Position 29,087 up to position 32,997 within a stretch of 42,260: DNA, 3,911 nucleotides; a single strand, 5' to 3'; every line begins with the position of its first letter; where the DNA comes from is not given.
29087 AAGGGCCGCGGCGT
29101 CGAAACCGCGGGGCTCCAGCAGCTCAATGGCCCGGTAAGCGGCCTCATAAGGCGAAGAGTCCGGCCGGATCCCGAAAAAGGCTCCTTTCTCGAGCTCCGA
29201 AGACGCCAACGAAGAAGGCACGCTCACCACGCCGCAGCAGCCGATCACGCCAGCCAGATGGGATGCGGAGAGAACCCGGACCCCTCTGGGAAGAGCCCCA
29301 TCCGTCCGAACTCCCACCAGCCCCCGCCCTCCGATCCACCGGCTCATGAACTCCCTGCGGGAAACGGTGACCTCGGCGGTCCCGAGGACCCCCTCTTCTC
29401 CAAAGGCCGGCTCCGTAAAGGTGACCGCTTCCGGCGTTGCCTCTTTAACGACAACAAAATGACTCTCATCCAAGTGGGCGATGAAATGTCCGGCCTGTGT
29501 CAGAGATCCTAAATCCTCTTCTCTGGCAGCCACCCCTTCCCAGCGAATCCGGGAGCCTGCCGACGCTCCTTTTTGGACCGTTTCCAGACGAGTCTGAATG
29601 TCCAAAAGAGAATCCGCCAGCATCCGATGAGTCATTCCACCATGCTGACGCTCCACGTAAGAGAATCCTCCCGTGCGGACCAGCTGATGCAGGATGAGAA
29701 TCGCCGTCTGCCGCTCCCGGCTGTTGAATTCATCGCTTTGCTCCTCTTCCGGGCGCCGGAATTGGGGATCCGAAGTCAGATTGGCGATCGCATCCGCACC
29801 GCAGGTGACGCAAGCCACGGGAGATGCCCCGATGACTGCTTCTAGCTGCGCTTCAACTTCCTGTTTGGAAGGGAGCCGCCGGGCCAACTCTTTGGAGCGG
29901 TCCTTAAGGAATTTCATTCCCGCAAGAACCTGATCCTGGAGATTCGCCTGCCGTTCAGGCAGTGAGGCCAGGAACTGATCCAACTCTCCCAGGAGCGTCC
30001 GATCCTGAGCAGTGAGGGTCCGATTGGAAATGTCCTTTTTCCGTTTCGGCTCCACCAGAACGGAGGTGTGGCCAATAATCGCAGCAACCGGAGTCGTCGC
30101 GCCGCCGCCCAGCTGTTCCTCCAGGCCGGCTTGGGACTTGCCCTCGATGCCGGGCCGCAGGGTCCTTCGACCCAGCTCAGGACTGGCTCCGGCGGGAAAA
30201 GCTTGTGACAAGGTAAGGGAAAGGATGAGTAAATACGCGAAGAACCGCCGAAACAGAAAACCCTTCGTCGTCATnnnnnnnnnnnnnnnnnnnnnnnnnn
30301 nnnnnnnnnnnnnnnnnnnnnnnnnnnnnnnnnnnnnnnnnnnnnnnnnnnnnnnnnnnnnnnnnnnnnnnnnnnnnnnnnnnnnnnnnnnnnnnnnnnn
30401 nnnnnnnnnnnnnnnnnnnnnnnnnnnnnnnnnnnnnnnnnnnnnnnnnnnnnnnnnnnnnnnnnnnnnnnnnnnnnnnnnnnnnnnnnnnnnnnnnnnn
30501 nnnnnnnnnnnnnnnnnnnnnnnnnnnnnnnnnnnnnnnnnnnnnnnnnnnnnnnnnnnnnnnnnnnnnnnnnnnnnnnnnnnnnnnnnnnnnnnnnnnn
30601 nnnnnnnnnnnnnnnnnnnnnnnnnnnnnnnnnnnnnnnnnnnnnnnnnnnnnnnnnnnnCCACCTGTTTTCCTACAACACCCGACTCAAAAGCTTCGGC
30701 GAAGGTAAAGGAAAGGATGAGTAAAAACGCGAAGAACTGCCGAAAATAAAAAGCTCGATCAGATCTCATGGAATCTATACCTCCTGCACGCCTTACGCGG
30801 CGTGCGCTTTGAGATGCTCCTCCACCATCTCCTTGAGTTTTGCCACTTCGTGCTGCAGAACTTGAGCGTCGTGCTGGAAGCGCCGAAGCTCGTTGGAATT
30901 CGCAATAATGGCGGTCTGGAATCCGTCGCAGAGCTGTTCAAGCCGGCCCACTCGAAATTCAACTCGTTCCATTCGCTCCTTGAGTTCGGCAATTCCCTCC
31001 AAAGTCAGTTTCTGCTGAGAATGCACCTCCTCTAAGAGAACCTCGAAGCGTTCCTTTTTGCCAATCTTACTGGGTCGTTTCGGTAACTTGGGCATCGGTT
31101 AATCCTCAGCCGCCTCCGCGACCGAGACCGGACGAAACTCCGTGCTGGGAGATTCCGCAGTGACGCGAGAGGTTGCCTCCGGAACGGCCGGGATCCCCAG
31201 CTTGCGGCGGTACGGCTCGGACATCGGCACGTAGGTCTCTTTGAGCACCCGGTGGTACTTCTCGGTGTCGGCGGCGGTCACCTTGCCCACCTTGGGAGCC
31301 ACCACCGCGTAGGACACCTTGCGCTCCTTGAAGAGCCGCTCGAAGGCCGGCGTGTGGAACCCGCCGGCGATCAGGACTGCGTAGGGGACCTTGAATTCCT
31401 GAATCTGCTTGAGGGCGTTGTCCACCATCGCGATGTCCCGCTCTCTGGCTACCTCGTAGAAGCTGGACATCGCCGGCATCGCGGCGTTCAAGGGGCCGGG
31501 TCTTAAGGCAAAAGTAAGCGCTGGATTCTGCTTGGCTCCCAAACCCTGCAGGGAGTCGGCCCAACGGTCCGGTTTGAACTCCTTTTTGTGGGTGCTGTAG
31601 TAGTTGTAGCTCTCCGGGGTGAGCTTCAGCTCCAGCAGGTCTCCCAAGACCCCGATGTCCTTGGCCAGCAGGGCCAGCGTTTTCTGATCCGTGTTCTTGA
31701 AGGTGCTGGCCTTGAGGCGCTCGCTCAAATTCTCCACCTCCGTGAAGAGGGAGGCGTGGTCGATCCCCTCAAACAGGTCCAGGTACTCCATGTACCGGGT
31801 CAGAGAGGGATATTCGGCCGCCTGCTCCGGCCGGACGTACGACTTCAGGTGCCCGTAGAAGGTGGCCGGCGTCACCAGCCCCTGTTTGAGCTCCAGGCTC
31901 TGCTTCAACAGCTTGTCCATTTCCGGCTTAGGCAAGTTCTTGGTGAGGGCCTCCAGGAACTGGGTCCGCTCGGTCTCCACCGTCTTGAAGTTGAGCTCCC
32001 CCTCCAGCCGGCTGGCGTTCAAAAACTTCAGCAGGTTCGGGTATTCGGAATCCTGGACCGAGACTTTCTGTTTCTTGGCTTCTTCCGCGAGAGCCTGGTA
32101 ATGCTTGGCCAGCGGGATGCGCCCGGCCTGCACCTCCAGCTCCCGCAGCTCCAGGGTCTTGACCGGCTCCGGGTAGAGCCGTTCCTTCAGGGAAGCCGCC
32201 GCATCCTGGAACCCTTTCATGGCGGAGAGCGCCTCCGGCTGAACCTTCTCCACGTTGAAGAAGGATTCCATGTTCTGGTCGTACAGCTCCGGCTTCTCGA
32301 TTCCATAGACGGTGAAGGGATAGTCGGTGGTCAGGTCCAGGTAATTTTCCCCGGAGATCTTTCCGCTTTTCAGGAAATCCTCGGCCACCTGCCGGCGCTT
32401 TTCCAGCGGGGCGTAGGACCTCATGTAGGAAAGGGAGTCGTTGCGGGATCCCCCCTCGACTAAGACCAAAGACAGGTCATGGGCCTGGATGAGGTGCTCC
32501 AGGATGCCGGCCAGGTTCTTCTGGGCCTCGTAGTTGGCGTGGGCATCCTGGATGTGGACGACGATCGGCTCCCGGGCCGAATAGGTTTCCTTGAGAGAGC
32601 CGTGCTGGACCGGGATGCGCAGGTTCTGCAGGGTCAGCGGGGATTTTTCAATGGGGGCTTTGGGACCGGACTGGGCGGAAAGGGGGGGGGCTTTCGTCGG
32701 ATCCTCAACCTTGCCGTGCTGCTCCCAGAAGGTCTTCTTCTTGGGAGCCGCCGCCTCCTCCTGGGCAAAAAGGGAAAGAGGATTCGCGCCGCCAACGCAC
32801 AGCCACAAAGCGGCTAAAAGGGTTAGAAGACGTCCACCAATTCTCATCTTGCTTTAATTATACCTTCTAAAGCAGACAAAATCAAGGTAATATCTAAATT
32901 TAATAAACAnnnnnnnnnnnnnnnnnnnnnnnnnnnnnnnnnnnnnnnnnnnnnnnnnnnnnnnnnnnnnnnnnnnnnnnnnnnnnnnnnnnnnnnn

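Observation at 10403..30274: Two tandem giant ORFs (3820 + 2793 aa) fuse a near-complete hexosamine/UDP-GlcNAc enzyme set behind Sec-type signal peptides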

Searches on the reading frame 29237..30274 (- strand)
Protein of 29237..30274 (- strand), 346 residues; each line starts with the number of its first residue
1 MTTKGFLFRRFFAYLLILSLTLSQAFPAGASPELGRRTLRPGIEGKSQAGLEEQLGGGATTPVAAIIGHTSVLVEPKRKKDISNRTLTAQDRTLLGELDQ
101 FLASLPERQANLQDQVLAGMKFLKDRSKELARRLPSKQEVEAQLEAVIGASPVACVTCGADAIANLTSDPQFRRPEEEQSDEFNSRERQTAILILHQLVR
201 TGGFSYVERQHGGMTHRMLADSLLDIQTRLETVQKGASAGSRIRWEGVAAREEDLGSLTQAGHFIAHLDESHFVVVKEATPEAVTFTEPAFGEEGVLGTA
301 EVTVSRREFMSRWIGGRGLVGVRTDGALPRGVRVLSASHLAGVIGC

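Call 45: find_homologous_proteins(query=window:29240-30112:-, max_evalue=0.001)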
Query window:29240-30112:-: 8000 candidates shared short words with the query, none scored E <= 0.001.

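Call 46: search_solved_structures(query=window:29240-30112:-, max_evalue=10, show_alignments=3)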
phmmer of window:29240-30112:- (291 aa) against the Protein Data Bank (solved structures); distinct sequences matched with E-value up to 10: 2.
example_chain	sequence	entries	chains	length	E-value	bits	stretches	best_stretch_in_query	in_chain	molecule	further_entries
7t2p_B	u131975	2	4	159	0.15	14.5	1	26-94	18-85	Envelope glycoprotein gp41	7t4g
8dvd_A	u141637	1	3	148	0.23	13.9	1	26-101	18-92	Envelope glycoprotein gp160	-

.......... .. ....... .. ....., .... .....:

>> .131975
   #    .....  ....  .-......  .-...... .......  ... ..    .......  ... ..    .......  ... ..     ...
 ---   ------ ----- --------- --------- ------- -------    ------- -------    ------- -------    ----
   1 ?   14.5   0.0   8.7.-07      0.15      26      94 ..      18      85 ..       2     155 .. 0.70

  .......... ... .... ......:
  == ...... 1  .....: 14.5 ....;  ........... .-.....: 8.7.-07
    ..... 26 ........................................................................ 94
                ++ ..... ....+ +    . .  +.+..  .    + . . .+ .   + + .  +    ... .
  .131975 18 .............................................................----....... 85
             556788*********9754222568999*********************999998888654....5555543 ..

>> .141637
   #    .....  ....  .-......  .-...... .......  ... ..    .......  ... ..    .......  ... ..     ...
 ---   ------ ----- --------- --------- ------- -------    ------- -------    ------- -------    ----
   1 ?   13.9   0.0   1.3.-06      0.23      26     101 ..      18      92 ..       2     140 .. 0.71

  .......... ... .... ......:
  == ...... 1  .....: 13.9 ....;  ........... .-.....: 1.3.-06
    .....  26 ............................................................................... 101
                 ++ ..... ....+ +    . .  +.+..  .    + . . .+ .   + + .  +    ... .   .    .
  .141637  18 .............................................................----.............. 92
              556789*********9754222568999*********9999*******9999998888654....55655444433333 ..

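Call 97: search_protein_families(library=pfam, proteins=[window:29237-30274:-], max_evalue=10)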
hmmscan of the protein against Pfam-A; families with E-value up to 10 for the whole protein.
window:29237-30274:- (346 aa): 2 families
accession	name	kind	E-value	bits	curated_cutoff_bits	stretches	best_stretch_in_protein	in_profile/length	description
PF03412.21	Peptidase_C39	-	0.00073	19.8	22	1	246-313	62-121/133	Peptidase C39 family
PF24481.2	CT398_CC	-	0.021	15.1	27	1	94-147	82-135/180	CT398-like coiled coil hairpin domain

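Call 105: search_protein_families(library=padloc, proteins=[window:29237-30274:-], max_evalue=0.01)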
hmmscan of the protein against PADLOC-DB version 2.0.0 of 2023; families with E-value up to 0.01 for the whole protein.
window:29237-30274:- (346 aa): 0 families

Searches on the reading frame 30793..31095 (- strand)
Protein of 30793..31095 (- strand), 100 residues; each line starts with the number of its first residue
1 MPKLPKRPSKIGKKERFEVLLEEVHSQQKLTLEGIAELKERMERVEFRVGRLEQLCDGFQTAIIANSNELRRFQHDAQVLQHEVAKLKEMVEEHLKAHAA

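Call 106: search_protein_families(library=ncbifam, proteins=[window:30793-31095:-], max_evalue=0.01)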
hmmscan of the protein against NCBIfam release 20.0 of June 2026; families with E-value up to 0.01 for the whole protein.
window:30793-31095:- (100 aa): 2 families
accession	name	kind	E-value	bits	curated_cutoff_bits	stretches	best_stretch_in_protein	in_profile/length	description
NF038266.1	diguan_SiaD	equivalog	0.0037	16.7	290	1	15-80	3-69/252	biofilm regulation diguanylate cyclase SiaD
NF052320.1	Cbp1_fam_LP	subfamily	0.0063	16.1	90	1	31-94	100-163/286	Cbp1 family collagen-binding glycoprotein adhesin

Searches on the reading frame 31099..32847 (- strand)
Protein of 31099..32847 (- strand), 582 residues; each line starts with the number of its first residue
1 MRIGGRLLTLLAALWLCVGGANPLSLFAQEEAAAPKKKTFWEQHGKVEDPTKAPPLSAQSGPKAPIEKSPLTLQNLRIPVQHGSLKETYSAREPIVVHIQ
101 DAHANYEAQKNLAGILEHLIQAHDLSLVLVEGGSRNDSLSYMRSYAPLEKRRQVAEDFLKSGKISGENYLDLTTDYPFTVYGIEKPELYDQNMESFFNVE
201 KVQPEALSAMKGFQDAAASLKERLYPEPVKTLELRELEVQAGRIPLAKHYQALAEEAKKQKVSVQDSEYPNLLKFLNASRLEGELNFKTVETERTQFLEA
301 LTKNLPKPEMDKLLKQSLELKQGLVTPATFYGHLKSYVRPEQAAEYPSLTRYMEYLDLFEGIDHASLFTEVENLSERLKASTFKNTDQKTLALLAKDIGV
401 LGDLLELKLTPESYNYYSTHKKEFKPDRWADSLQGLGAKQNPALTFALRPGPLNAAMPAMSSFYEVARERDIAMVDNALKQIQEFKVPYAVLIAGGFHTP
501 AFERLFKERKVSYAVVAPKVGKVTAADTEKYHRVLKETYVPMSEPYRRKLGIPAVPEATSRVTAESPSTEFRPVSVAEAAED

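Call 8: search_protein_families(library=pfam, proteins=[window:31099-32847:-], max_evalue=0.001)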
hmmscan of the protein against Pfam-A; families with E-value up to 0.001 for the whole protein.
window:31099-32847:- (582 aa): 0 families

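Call 36: find_encoding_contigs(protein=window:31099-32847:-, flank=10000, max_places=5)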
Protein window:31099-32847:- (582 aa): no gene with exactly this product is on record in the collection.

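Call 67: search_protein_families(library=pfam, proteins=[window:31099-32847:-], max_evalue=10)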
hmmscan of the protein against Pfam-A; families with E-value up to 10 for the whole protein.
window:31099-32847:- (582 aa): 0 families

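Call 68: search_solved_structures(query=window:31099-32847:-, max_evalue=10, show_alignments=2)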
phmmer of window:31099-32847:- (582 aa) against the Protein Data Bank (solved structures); distinct sequences matched with E-value up to 10: 2.
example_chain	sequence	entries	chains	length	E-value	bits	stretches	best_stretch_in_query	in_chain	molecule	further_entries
1mw7_A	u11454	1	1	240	0.38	12.7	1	252-334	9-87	HYPOTHETICAL PROTEIN HP0162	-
3raz_A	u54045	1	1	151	2.2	10.2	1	427-480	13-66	Thioredoxin-related protein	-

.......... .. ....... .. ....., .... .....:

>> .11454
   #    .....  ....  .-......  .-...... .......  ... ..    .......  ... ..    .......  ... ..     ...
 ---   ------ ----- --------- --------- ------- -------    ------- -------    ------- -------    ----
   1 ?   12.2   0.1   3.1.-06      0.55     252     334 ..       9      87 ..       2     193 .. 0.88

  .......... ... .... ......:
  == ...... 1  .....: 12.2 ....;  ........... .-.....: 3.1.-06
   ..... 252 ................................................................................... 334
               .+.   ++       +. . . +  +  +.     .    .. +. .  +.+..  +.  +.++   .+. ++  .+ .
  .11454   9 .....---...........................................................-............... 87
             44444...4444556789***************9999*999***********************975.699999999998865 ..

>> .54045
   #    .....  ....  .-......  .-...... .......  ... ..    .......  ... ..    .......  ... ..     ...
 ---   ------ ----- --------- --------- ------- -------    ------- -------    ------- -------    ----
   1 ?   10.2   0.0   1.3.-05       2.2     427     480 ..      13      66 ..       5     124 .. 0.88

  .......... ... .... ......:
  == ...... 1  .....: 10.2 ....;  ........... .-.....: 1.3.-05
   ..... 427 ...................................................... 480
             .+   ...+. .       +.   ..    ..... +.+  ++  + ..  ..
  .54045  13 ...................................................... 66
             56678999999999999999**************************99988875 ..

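Call 82: predict_structure(alignment_id=A4)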
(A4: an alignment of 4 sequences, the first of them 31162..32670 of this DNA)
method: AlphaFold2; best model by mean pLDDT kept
length: 503 residues; sequences in the alignment: 4
mean_pLDDT: 85.5   pTM: 0.72
mean pLDDT of the five models: 85.5, 83.9, 83.2, 82.8, 82.5
residues with pLDDT >= 90: 255; 70-90: 201; 50-70: 14; < 50: 33
segments of 3 or more residues with pLDDT < 50: 1-6, 75-79, 481-488, 490-503
pLDDT, mean of each block of 10 residues (from residue 1): 50 87 90 93 84 95 93 59 77 90 86 88 87 88 93 96 94 92 89 93 88 93 92 92 87 88 81 88 88 91 84 91 92 94 89 84 92 94 89 93 89 94 94 91 91 94 75 69 47 37 26
secondary structure, 60 per line:
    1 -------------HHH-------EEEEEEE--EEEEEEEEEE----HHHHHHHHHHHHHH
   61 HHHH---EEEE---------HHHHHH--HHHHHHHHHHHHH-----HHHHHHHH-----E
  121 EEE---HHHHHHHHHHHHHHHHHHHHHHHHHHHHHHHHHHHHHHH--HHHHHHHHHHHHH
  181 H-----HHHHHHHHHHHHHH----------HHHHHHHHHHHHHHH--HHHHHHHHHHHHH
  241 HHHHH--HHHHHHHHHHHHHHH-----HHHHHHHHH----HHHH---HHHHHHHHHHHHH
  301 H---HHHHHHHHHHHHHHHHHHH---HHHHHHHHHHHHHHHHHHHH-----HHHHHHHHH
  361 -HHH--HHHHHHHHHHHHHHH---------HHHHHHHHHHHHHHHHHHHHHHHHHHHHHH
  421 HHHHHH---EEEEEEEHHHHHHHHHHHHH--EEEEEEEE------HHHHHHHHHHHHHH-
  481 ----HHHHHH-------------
elements in order: E24-30 E33-42 H47-64 E68-71 H81-86 H89-101 H107-114 E120-123 H127-165 H168-181 H187-200 H211-225 H228-245 H248-262 H268-276 H281-284 H288-301 H305-323 H327-346 H352-360 H367-381 H391-426 E430-436 H437-449 E452-459 H466-479 H485-490

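Call 85: fold_search(model_id=the predicted structure, library=pdb)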
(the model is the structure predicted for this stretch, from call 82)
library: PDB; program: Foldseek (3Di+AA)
matches with E <= 10: 286; with E <= 0.001: 0
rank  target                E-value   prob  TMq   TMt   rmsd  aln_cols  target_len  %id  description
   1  9e5c_6d               6.5e-02  0.13  0.11  0.02  52.8       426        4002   14  Cryo-EM structure of 96 nm repeat of microtubule doublet from T. brucei flagellum (released 2025-03-12)
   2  3vkg_B                1.0e-01  0.10  0.08  0.02  37.8       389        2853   11  X-ray structure of an MTBD truncation mutant of dynein motor domain (released 2012-03-14)
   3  6xcq                  1.5e-01  0.60  0.19  0.23  24.7       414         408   12  Erythromycin esterase EreC, mutant H289N in its closed conformation (released 2021-02-17)
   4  6h2e_Q                1.6e-01  0.09  0.08  0.12  24.5       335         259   13  Structure of the soluble AhlC of the tripartite alpha-pore forming toxin, AHL, from Aeromonas hydrophila. (released 2019-07-10)
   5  3b55                  2.4e-01  0.38  0.19  0.23  22.9       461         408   11  Crystal structure of the Q81BN2_BACCR protein from Bacillus cereus. NESG target BcR135 (released 2007-11-06)
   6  4tql_A                2.5e-01  0.08  0.07  0.13  37.9       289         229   13  Computationally designed three helix bundle (released 2014-10-15)
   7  8r5s_D                2.6e-01  0.12  0.08  0.15  28.2       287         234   12  t113 - De-novo designed soluble homotetramer (released 2024-11-27)
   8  7n6g_3O               2.7e-01  0.05  0.07  0.09  52.4       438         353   13  C1 of central pair (released 2022-05-18)
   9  9cpb_5W               2.7e-01  0.04  0.08  0.09  55.0       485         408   13  Atomic model of bovine Fallopian tube cilia doublet microtubule (48-nm periodicity) (released 2024-10-30)
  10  2wcd_A                2.9e-01  0.09  0.08  0.13  24.6       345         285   12  Crystal structure of the assembled cytolysin A pore (released 2009-05-05)
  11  6r1j_D                2.9e-01  0.08  0.09  0.13  25.4       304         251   14  Structure of the soluble AhlC triple head mutant of the tripartite alpha-pore forming toxin, AHL, from Aeromonas hydro (released 2019-07-10)
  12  8r5s_G                3.0e-01  0.20  0.11  0.19  24.9       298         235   13  t113 - De-novo designed soluble homotetramer (released 2024-11-27)
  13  6r1j_J                3.0e-01  0.13  0.11  0.17  24.3       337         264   13  Structure of the soluble AhlC triple head mutant of the tripartite alpha-pore forming toxin, AHL, from Aeromonas hydro (released 2019-07-10)
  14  7zr1_D                3.0e-01  0.06  0.09  0.07  61.0       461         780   13  Chaetomium thermophilum Mre11-Rad50-Nbs1 complex bound to ATPyS (composite structure) (released 2023-01-11)
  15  9a6c_A                3.0e-01  0.06  0.07  0.07  32.0       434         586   10  Integrative model of YYDD-YYDB by crosslinking MS and deep learning (released 2024-09-18)
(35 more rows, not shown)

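Call 105: search_protein_families(library=padloc, proteins=[window:31099-32847:-], max_evalue=0.01)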
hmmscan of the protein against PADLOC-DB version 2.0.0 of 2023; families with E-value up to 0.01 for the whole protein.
window:31099-32847:- (582 aa): 0 families

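Call 106: search_protein_families(library=ncbifam, proteins=[window:31099-32847:-], max_evalue=0.01)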
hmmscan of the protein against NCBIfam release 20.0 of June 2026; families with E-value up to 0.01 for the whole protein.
window:31099-32847:- (582 aa): 0 families
